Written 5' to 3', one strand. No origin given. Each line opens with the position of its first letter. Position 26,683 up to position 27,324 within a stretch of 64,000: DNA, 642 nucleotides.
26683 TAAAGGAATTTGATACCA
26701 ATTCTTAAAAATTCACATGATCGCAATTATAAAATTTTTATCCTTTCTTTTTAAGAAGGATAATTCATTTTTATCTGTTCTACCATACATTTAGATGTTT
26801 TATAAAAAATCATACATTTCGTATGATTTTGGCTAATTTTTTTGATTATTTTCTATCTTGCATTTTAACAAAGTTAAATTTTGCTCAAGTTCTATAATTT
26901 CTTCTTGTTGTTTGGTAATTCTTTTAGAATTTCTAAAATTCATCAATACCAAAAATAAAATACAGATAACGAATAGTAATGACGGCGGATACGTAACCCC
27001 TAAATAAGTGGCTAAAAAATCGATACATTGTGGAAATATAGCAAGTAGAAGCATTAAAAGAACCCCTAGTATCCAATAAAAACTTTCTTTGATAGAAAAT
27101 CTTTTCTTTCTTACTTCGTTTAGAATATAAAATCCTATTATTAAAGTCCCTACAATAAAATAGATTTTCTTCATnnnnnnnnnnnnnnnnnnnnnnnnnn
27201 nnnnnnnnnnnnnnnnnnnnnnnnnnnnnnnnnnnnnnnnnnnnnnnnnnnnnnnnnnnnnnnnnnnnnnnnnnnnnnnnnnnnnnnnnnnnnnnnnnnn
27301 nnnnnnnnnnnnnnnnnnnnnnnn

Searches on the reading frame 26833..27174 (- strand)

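Call 24: search_protein_families(library=pfam, proteins=[window:26833-27174:-], max_evalue=0.00001)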
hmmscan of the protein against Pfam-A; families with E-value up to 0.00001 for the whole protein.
window:26833-27174:- (113 aa): 1 family
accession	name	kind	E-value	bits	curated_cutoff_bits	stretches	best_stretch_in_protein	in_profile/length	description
PF10066.14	DUF2304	-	2.5e-24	86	25.5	1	3-104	3-104/106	Uncharacterized conserved protein (DUF2304)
